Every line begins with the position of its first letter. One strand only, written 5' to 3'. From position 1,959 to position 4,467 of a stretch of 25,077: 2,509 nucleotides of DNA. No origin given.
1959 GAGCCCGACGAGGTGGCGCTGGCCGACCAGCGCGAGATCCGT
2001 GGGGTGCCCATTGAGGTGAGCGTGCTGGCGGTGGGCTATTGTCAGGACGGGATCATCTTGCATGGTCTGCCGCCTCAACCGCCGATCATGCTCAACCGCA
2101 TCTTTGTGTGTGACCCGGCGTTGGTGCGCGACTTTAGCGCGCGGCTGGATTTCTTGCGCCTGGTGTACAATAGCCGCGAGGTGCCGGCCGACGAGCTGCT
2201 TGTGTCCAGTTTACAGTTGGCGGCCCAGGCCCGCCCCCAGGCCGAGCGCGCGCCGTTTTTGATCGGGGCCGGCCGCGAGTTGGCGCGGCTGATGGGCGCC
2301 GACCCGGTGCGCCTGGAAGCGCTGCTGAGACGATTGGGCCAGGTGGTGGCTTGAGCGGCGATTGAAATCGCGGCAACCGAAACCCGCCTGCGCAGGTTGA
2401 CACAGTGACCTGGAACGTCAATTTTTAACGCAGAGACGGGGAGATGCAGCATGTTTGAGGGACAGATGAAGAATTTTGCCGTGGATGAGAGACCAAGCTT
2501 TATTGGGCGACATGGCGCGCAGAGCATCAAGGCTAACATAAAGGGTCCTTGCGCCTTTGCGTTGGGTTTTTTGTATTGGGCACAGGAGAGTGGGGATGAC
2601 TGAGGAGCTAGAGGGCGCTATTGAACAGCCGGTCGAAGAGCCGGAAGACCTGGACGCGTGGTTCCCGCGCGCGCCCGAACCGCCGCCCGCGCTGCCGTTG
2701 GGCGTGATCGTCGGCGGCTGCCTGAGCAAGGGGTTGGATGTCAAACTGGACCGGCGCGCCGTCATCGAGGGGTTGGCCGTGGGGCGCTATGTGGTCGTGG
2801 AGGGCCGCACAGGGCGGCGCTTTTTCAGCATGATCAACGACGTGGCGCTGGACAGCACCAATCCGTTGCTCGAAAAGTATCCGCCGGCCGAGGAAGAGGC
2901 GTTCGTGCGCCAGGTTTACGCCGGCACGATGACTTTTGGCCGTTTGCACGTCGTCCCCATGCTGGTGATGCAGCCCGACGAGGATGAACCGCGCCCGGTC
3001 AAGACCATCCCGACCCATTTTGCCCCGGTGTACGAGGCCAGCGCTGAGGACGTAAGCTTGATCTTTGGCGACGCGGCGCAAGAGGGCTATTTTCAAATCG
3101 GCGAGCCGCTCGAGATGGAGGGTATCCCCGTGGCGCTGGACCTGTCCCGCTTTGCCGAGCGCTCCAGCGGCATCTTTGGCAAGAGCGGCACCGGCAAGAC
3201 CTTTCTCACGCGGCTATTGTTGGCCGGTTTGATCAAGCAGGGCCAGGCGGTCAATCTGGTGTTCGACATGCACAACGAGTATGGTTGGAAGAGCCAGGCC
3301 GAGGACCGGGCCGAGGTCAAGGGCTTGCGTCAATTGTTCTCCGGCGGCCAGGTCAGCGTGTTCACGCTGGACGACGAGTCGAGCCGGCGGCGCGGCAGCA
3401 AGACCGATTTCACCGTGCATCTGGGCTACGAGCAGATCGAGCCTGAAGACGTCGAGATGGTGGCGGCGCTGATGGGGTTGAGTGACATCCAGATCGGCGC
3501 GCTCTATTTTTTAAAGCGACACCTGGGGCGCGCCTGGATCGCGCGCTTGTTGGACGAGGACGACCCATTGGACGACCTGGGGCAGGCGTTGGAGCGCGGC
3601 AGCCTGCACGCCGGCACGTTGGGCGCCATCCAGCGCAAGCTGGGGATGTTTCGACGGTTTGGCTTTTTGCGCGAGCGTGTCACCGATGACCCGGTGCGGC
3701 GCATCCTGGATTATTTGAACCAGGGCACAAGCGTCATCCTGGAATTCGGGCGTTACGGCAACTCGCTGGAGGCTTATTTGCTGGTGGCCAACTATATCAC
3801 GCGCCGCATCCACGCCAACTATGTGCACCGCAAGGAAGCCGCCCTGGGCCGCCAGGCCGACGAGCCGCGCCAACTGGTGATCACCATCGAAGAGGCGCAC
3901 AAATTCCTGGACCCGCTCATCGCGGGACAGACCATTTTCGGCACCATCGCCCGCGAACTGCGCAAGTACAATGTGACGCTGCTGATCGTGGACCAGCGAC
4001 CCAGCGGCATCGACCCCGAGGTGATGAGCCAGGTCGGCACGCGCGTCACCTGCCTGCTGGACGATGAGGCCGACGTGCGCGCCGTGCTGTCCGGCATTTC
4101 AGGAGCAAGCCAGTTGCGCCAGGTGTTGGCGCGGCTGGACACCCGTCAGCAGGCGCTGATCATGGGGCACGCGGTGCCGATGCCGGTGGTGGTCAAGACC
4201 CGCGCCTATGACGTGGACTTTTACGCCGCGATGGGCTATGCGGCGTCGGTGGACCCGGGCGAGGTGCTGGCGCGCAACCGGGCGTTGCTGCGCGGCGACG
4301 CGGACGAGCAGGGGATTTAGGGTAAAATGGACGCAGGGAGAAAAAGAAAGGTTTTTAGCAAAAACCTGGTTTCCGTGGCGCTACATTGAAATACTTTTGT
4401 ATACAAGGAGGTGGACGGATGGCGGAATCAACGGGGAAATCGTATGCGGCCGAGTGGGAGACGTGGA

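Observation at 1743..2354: Translationally coupled 203-aa ORF with an N-terminus resembling a free-standing HAS-barrel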

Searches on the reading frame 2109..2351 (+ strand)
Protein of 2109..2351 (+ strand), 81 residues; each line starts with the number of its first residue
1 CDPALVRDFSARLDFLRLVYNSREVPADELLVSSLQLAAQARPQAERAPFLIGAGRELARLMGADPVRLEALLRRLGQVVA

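Call 73: predict_structure(alignment_id=A4)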
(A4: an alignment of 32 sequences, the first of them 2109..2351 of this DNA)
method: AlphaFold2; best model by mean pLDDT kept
length: 81 residues; sequences in the alignment: 32
mean_pLDDT: 82.6   pTM: 0.73
mean pLDDT of the five models: 82.6, 78.1, 77.5, 72.9, 72.0
residues with pLDDT >= 90: 18; 70-90: 54; 50-70: 9; < 50: 0
segments of 3 or more residues with pLDDT < 50: none
pLDDT, mean of each block of 10 residues (from residue 1): 80 77 71 89 92 90 85 80 57
secondary structure, 60 per line:
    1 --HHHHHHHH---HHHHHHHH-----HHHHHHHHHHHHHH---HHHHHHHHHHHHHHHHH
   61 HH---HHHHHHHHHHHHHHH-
elements in order: H3-10 H14-21 H27-40 H44-62 H66-80

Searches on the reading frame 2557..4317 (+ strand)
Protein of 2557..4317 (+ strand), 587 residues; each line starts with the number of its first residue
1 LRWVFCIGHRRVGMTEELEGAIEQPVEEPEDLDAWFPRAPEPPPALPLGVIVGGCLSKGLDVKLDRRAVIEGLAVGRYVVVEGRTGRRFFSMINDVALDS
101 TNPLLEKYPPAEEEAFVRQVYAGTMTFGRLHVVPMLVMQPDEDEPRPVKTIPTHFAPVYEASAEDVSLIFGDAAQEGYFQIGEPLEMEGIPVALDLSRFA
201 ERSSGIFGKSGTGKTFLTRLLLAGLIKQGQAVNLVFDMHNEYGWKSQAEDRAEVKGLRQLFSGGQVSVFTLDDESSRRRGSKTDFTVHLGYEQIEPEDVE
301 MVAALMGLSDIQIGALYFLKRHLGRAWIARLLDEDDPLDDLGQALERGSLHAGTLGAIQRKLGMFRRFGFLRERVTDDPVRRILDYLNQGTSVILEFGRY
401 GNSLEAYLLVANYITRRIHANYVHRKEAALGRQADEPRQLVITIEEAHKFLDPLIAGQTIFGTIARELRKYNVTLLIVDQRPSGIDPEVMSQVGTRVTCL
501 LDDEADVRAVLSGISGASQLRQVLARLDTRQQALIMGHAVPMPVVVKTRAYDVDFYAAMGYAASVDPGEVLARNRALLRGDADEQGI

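Call 3: search_protein_families(library=pfam, proteins=[window:2557-4317:+], max_evalue=1)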
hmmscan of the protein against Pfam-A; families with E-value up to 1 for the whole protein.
window:2557-4317:+ (587 aa): 15 families
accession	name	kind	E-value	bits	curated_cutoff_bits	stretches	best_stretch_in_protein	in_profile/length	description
PF01935.23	DUF87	-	1.4e-28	100.9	23.2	1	180-418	2-220/220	Helicase HerA, central domain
PF13401.12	AAA_22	-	0.00099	19.9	27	1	206-243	10-46/130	AAA domain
PF09378.16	HAS-barrel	-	0.006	17.1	25.2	1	68-98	21-47/90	HAS barrel domain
PF01656.29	CbiA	-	0.027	14.9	25.4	1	208-531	6-69/125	CobQ/CobB/MinD/ParA nucleotide binding domain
PF12846.13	AAA_10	-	0.03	13.8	27.5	0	434-492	236-293/362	AAA-like domain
PF00005.33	ABC_tran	-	0.034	15.2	25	1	202-254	12-61/137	ABC transporter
PF03205.20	MobB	-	0.037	14.4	26.6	1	205-251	3-49/133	Molybdopterin guanine dinucleotide synthesis protein B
PF13191.12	AAA_16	-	0.038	14.9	32.6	1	206-233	29-57/167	AAA ATPase domain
PF05872.18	HerA_C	-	0.049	12.7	22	0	434-498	254-318/502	Helicase HerA-like C-terminal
PF17429.7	GP70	-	0.057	13.6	27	0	407-426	17-35/54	Gene product 70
PF20720.3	nSTAND3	-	0.084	13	27.2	1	206-234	22-51/155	Novel STAND NTPase 3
PF01580.24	FtsK_SpoIIIE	-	0.1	12.4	24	0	180-232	19-72/221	FtsK/SpoIIIE family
PF12620.13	DUF3778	-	0.11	12.7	22.1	1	413-441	15-43/52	Protein of unknown function (DUF3778)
PF19044.6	P-loop_TraG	-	0.16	11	25.8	1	183-242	11-69/413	TraG P-loop domain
PF10412.15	TrwB_AAD_bind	-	0.28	10.5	20.5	1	200-242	14-55/387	Type IV secretion-system coupling protein DNA-binding domain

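Call 4: search_protein_families(library=ncbifam, proteins=[window:2557-4317:+], max_evalue=1)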
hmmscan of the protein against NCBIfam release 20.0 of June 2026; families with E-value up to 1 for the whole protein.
window:2557-4317:+ (587 aa): 12 families
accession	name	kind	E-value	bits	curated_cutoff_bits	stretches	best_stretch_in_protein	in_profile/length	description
NF042943.1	HerA_antiphage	equivalog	2.3e-22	79.3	800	2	438-549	433-550/566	anti-phage-associated helicase HerA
NF040937.1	HerA_Thermprot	equivalog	2.7e-19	69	800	2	409-552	325-465/487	DNA double-strand break repair helicase HerA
NF053655.1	CedD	equivalog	9.7e-19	67.4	600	2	410-549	391-526/527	DNA-translocating ATPase CedD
NF040819.1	helicase_HerA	equivalog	1.4e-15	56.9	970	2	440-550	404-516/561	DNA double-strand break repair helicase HerA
NF042944.1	HerA_antiphage_2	equivalog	8.7e-15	54.5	850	2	433-550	422-544/576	anti-phage-associated helicase HerA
NF045975.1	VirB4_plasma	equivalog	1.9e-08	32.5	590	2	408-483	738-805/894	Mbov_0397 family ICE element conjugal transfer ATPase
NF033849.1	ser_rich_anae_1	subfamily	3.4e-06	24.7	650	1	413-515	995-1104/1163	serine-rich protein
TIGR03743.1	SXT_TraD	subfamily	0.00023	19.7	366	1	185-261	160-234/636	conjugative transfer system coupling protein TraD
TIGR00929.1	VirB4_CagE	subfamily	0.00079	17.7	643.1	1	206-239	442-475/792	VirB4 family type IV secretion/conjugal transfer ATPase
TIGR02142.1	modC_ABC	equivalog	0.017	14.4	285.05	1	200-230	22-51/353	molybdenum ABC transporter ATP-binding protein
NF004723.0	PRK06067.1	subfamily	0.057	12.9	194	1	206-296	39-127/243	flagellar accessory protein FlaH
TIGR02746.1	TraC-F-type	equivalog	0.19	9.6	567.05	0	206-238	435-466/800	type IV secretion system protein TraC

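Call 29: search_solved_structures(query=window:2557-4317:+, max_evalue=0.001, show_alignments=2)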
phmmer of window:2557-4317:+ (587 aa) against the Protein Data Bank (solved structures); distinct sequences matched with E-value up to 0.001: 9.
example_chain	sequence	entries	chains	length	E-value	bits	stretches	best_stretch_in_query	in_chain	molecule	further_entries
8wiv_A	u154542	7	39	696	1.6e-17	66.5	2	436-544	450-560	Helicase HerA central domain-containing protein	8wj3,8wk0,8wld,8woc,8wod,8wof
4d2i_A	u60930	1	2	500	1.5e-16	63.2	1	403-552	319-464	HERA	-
9x1l_A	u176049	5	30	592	2.2e-15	59.3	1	440-549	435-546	DNA helicase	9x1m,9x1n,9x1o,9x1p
9c1m_M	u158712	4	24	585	1.6e-10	43.3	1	377-548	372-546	ATP-binding protein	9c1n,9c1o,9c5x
8xau_A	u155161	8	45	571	3.1e-10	42.4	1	401-549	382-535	ATP-binding protein | HerA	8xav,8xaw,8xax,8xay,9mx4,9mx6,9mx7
8ziq_M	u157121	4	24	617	9.1e-09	37.5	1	378-545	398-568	HerA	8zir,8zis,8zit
8wet_A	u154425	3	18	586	5.1e-08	35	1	438-510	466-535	TdpA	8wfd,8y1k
8yho_A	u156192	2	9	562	6.5e-07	31.4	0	437-547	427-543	DUF87 domain-containing protein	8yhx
8j4u_M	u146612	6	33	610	4.1e-06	28.8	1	437-546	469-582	Nucleoside triphosphate hydrolase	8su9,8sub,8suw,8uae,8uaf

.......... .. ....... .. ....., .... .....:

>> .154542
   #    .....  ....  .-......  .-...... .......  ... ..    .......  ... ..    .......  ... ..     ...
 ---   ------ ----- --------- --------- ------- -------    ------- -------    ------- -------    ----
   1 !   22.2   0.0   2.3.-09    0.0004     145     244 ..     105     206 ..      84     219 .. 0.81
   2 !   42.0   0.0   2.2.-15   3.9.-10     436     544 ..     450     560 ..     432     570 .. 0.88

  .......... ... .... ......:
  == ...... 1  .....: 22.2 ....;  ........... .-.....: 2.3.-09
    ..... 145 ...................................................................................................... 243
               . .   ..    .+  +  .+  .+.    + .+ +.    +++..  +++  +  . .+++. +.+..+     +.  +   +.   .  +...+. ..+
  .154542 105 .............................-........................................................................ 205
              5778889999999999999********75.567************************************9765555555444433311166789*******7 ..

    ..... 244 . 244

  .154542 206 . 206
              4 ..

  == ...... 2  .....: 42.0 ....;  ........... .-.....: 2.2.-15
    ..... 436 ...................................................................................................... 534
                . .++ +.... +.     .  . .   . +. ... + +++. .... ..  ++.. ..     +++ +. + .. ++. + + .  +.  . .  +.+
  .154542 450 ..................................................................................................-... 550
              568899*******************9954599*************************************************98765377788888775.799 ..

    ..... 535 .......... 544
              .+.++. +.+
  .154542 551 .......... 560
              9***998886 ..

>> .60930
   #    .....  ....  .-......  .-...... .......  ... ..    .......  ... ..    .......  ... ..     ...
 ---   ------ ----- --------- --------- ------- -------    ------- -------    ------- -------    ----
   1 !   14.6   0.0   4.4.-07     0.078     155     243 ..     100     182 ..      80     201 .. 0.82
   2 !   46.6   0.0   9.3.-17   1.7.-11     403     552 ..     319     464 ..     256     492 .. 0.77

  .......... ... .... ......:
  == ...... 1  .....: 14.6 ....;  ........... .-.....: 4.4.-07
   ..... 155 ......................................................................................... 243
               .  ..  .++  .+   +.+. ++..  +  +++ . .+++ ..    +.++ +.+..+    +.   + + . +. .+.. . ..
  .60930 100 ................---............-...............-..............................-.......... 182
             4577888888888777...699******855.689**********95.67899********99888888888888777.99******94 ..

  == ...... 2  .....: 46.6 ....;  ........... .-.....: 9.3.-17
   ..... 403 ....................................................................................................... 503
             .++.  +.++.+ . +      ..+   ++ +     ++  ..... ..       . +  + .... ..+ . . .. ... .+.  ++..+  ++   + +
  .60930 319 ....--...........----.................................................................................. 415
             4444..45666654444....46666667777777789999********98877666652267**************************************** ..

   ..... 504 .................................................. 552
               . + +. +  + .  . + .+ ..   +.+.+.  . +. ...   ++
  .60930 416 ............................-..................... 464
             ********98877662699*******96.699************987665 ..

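Call 64: search_protein_families(library=padloc, proteins=[window:2596-4317:+], max_evalue=0.01)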
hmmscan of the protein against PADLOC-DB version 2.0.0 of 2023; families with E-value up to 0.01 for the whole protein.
window:2596-4317:+ (574 aa): 16 families
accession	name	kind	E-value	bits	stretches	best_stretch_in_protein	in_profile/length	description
PDLC04105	HerA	-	3.2e-31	106.5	2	422-535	415-535/576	-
PDLC04100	HerA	-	2.4e-21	74.1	2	422-536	436-556/580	-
PDLC02185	HerA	-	2.7e-21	73.9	2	422-536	442-562/585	-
PDLC04102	HerA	-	1.1e-18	65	1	422-537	503-621/654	-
PDLC04103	HerA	-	2.1e-17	60.7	2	403-536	416-557/579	-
PDLC04140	mad8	-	1.2e-14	52.5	1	188-540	27-304/314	mads_8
PDLC02188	HerA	-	4.1e-13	47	1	422-536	424-543/578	-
PDLC04106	HerA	-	5.8e-13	46.2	1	426-543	511-636/667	-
PDLC04098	HerA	-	5.9e-12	42.9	1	428-536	529-647/686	-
PDLC04097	HerA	-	2.2e-10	37.8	1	446-535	503-592/618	-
PDLC04104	HerA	-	3.7e-09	33.8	1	447-535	248-336/379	-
PDLC01055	HerA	-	2.9e-06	24.4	0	59-229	40-199/532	Type III coevolved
PDLC04099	HerA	-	0.00018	18.9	1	49-229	25-210/214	-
PDLC04107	HerA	-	0.0004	17.5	1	184-230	165-211/306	-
PDLC02684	DndH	-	0.0023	13.5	1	185-230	1364-1416/1715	DndH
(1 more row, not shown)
